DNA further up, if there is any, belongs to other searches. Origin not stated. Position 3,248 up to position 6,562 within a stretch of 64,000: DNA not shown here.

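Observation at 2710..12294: Five-gene SNF2 / DUF4391 / Mod / Res / small-nuclease-like operon: an expanded type III-like R-M module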

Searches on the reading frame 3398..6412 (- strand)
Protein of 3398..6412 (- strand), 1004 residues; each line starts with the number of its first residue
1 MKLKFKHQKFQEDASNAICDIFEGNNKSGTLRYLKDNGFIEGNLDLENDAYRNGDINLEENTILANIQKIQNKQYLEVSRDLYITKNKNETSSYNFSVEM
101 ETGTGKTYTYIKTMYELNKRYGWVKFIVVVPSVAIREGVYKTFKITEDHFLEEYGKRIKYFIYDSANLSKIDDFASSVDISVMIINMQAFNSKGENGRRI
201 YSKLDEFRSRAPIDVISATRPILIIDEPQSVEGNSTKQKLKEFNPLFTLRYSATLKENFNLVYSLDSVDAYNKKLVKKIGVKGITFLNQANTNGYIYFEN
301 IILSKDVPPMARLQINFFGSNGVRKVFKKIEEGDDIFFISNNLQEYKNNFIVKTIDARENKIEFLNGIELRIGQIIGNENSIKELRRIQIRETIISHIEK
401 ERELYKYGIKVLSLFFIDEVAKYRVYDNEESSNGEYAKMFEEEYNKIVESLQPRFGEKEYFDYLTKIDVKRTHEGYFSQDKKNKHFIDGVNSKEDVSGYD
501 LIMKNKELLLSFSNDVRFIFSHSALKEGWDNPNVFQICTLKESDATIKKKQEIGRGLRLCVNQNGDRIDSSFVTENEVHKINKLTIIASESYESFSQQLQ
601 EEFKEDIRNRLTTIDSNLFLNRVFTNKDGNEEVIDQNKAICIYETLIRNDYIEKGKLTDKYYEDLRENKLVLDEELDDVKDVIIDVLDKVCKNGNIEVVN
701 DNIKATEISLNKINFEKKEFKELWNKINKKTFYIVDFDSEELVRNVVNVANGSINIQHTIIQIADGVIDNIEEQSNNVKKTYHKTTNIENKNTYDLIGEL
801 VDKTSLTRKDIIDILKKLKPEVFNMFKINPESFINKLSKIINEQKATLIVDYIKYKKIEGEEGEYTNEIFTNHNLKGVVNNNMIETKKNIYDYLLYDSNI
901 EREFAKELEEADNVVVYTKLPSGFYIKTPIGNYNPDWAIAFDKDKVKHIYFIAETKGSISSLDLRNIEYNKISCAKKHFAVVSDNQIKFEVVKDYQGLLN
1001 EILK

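Call 6: search_protein_families(library=pfam, proteins=[window:3398-6412:-], max_evalue=0.01)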
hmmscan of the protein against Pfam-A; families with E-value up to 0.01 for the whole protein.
window:3398-6412:- (1004 aa): 3 families
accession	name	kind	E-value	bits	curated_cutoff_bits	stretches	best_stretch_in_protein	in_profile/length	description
PF19778.5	RE_endonuc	-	3e-35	120.7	23.4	1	887-994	1-107/108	Endonuclease domain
PF04851.21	ResIII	-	4.5e-14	53.1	22.5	1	88-256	18-163/164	Type III restriction enzyme, res subunit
PF00270.35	DEAD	-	3.5e-07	30.5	26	1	95-259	16-164/167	DEAD/DEAH box helicase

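Call 7: search_protein_families(library=padloc, proteins=[window:3398-6412:-], max_evalue=0.01)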
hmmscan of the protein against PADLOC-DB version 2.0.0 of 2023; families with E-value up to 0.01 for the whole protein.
window:3398-6412:- (1004 aa): 5 families
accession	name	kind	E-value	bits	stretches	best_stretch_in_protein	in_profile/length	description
PDLC03647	REase_III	-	1.2e-287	955.1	1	1-1002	1-986/989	Type III restriction enzyme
PDLC03649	REase_III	-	7.6e-98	326.6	1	47-991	34-956/973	Type III restriction enzyme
PDLC03653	REase_III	-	1.4e-07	28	1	508-616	418-520/883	Type III restriction enzyme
PDLC03650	REase_III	-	4.8e-07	26.6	1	515-561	377-423/898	Type III restriction enzyme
PDLC01765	Cas3c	-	0.0087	13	0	87-164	177-249/612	-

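Call 8: search_protein_families(library=ncbifam, proteins=[window:3398-6412:-], max_evalue=0.01)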
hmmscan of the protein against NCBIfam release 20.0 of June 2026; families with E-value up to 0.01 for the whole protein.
window:3398-6412:- (1004 aa): 2 families
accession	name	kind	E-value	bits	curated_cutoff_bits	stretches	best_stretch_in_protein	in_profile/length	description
NF012027.0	PRK15483.1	equivalog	2.4e-107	360.1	564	1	1-990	1-967/986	type III restriction-modification system endonuclease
NF046055.1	restr_BPTD_3080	equivalog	5.9e-07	27.8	800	1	426-558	513-616/970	BPTD_3080 family restriction endonuclease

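Call 77: search_solved_structures(query=window:3398-6412:-, max_evalue=0.001, show_alignments=1)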
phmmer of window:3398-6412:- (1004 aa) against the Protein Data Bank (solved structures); distinct sequences matched with E-value up to 0.001: 1.
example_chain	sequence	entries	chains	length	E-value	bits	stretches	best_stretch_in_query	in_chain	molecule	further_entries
4zcf_C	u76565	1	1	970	3.3e-69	237.1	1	55-638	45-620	Restriction endonuclease EcoP15I, restriction subunit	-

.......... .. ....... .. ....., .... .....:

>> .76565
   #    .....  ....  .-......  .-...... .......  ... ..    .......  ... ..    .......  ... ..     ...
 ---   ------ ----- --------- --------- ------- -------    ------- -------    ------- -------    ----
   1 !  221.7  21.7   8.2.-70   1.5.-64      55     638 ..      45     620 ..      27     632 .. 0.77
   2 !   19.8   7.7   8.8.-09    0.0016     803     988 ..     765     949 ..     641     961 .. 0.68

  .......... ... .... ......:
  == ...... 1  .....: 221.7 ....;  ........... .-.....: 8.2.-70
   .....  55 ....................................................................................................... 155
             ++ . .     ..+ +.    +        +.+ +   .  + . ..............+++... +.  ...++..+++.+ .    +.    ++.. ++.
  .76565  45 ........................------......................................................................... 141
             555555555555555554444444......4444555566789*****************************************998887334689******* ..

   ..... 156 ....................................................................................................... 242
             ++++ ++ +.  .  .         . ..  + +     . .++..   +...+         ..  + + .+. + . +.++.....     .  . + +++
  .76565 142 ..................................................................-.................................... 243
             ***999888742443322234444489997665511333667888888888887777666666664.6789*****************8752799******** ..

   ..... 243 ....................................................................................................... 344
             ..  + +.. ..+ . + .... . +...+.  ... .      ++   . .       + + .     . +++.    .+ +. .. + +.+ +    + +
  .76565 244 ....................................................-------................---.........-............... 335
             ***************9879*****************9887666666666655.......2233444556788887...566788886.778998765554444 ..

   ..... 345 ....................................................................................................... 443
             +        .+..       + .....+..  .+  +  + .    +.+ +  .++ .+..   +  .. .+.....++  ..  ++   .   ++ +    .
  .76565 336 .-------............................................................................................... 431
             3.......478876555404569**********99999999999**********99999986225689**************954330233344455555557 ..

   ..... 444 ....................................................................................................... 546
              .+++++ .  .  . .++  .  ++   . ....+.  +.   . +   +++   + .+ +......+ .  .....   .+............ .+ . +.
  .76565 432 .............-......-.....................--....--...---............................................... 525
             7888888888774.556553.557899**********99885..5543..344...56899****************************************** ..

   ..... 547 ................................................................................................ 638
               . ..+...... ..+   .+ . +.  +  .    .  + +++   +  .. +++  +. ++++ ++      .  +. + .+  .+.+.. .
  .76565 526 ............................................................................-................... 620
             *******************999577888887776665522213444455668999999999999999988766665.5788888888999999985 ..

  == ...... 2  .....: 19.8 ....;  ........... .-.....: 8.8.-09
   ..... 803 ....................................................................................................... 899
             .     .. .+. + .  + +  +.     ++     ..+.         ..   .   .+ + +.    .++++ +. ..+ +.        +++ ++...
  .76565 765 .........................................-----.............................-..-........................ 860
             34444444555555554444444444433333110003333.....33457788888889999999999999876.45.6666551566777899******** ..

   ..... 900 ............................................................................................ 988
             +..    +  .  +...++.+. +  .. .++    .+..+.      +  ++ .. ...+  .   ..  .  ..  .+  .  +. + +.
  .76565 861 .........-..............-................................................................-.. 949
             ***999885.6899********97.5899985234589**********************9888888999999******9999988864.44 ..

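Call 89: search_dna_similar(query=window:3398-6412:-, collection=plasmids, mode=protein, max_rows=60, max_evalue=1e-30, rows=spread)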
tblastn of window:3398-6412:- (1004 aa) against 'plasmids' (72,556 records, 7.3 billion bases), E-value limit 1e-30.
Records with a match: 267; places in all: 269; records where one place covers at least 80% of the query: 129.
Best place of each record, by identity: <60% 267.
By first word of the organism name: Escherichia 67; Enterococcus 25; Klebsiella 22; Salmonella 20; Bacillus 18; Listeria 16; Acinetobacter 11; Lactococcus 9; Vibrio 8; Enterobacter 7; and 40 more.
By predicted mobility (MOB-suite, as given by PLSDB): non-mobilizable 172; mobilizable 59; conjugative 36.
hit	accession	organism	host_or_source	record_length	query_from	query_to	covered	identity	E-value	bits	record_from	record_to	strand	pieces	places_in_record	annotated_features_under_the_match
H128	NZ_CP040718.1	Aeromonas veronii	alligator,bacteria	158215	1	1004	100%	45.7%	0e+0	759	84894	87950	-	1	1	DEAD/DEAH box helicase family protein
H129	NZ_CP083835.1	Enterobacter asburiae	Homo sapiens,sputum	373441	1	1004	100%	44.9%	0e+0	746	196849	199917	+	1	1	DEAD/DEAH box helicase family protein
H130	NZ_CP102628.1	Listeria innocua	cow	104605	1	1002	100%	44.8%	0e+0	728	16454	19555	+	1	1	DEAD/DEAH box helicase family protein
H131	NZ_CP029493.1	Escherichia coli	Homo sapiens,fecal sample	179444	1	1002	100%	44.7%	0e+0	742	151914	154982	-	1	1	DEAD/DEAH box helicase family protein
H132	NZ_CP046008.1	Escherichia coli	swine,mixed culture,feces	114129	1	1002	100%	44.7%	0e+0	742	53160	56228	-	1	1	DEAD/DEAH box helicase family protein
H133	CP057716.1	Escherichia coli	culture,Pooled pig faecal samples ...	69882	1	1002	100%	44.6%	0e+0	741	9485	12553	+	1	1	DEAD/DEAH box helicase family protein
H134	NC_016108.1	Methylotuvimicrobium alcaliphilum 20Z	-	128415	1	1003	100%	44.5%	0e+0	737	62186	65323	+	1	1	DEAD/DEAH box helicase family protein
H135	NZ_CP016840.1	Brochothrix thermosphacta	cell culture,poultry meat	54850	1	1002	100%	44.5%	0e+0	724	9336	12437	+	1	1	DEAD/DEAH box helicase family protein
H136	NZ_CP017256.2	Clostridium taeniosporum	microbial cells,Lake Mainaki silt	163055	1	1000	100%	44.5%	0e+0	726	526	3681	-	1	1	DEAD/DEAH box helicase family protein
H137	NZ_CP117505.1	Enterococcus faecalis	culture,feces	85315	1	1002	100%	44.3%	0e+0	721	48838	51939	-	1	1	DEAD/DEAH box helicase family protein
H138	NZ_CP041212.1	Listeria monocytogenes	-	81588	1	1002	100%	44.1%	0e+0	712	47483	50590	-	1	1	DEAD/DEAH box helicase family protein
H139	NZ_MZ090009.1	Listeria monocytogenes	-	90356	1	1002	100%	44.1%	0e+0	712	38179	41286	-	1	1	DEAD/DEAH box helicase family protein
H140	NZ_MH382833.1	Listeria welshimeri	food product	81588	1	1002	100%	44.1%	0e+0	712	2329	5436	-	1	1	DEAD/DEAH box helicase family protein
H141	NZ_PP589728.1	Lactococcus sp.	Bacterial culture,Dairy environment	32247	1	1003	100%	44.1%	0e+0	716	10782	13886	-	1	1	DEAD/DEAH box helicase family protein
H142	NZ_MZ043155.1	Listeria monocytogenes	-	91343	1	1002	100%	44.0%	0e+0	709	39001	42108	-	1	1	DEAD/DEAH box helicase family protein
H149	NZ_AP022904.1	Bacillus cereus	-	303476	1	998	99%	35.2%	4e-127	434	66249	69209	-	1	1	DEAD/DEAH box helicase family protein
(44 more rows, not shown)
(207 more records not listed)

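Call 90: get_annotated_region(hit=H138, flank=9000)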
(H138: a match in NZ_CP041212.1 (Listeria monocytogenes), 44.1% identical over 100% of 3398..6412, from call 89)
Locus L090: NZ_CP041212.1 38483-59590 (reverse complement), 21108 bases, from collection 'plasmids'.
description: Listeria monocytogenes strain LMP18-H2446 plasmid pCFSAN074383, complete sequence
organism: Listeria monocytogenes (NCBI taxid 1639)
taxonomy: Bacteria; Bacillota; Bacilli; Bacillales; Listeriaceae; Listeria; Listeria monocytogenes
host: -; source: -; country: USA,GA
typing (MOB-suite, as given by PLSDB): mobilizable; replicon rep_cluster_2446; relaxase MOBP
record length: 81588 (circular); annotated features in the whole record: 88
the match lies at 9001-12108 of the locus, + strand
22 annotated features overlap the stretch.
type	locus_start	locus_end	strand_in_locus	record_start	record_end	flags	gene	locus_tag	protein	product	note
CDS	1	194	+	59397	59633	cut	-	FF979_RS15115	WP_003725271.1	helix-turn-helix transcriptional regulator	-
CDS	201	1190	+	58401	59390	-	-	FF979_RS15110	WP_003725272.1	hypothetical protein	-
CDS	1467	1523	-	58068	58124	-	-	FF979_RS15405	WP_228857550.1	hypothetical protein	-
CDS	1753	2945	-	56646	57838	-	-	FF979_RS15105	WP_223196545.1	IS3 family transposase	-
CDS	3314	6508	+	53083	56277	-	-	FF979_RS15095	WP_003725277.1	helicase-related protein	-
CDS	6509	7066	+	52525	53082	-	-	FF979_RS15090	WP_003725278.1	hypothetical protein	-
CDS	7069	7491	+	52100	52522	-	-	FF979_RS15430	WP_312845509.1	hypothetical protein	-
CDS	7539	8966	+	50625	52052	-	-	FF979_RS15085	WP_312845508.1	site-specific DNA-methyltransferase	GO:0006306 - DNA methylation [Evidence IEA]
CDS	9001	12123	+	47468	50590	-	-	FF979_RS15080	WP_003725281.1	DEAD/DEAH box helicase family protein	-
CDS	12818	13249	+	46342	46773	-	-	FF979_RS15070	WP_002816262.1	CopY/TcrY family copper transport repressor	GO:0006825 - copper ion transport [Evidence IEA]; GO:0006355 - regulation of DNA-templated transcription [Evidence IEA]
CDS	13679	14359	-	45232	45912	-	-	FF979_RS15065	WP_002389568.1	IS6 family transposase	-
CDS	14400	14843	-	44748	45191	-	-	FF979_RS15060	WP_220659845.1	helix-turn-helix domain-containing protein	-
CDS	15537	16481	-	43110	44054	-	-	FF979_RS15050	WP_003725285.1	AAA family ATPase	-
CDS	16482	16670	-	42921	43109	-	-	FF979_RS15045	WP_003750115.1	hypothetical protein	-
CDS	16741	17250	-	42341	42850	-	-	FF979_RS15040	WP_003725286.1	hypothetical protein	-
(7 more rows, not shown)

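Call 91: get_annotated_region(hit=H149, flank=8000)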
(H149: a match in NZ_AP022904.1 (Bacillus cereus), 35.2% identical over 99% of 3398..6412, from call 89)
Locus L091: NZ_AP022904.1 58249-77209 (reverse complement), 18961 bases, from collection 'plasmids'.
description: Bacillus cereus strain MRY14-0079 plasmid pMRY14-0079_1, complete sequence
organism: Bacillus cereus (NCBI taxid 1396)
taxonomy: Bacteria; Bacillota; Bacilli; Bacillales; Bacillaceae; Bacillus; Bacillus cereus
host: -; source: -; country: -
typing (MOB-suite, as given by PLSDB): non-mobilizable; replicon rep_cluster_125; mating-pair formation MPF_T
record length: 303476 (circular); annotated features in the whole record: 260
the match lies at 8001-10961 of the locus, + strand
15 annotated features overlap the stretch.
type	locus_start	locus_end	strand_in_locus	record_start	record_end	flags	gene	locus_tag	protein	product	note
CDS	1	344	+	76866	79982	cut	drmA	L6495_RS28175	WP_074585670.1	DISARM system helicase DrmA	-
CDS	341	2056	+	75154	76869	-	-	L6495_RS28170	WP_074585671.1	DUF1998 domain-containing protein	-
CDS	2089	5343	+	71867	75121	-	-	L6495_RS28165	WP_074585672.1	helicase-related protein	-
CDS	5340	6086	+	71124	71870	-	-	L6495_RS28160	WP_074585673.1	DUF4391 domain-containing protein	-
CDS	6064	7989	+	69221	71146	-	-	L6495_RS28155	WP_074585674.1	site-specific DNA-methyltransferase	GO:0006306 - DNA methylation [Evidence IEA]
CDS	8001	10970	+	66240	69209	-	-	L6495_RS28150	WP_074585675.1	DEAD/DEAH box helicase family protein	-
CDS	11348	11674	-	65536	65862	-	-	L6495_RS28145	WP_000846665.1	helix-turn-helix transcriptional regulator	-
CDS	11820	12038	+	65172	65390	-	-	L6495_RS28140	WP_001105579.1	helix-turn-helix transcriptional regulator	-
CDS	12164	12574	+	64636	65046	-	-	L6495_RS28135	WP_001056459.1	hypothetical protein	-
CDS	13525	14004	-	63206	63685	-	-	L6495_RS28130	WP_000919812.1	CPBP family intramembrane glutamic endopeptidase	GO:0071586 - CAAX-box protein processing [Evidence IEA]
CDS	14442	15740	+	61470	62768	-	-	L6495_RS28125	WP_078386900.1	site-specific integrase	-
CDS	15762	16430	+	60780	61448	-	-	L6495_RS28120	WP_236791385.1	hypothetical protein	-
CDS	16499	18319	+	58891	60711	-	-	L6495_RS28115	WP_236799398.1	hypothetical protein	-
CDS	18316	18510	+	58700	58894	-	-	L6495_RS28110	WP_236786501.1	hypothetical protein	-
CDS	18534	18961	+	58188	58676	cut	-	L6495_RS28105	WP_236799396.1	hypothetical protein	-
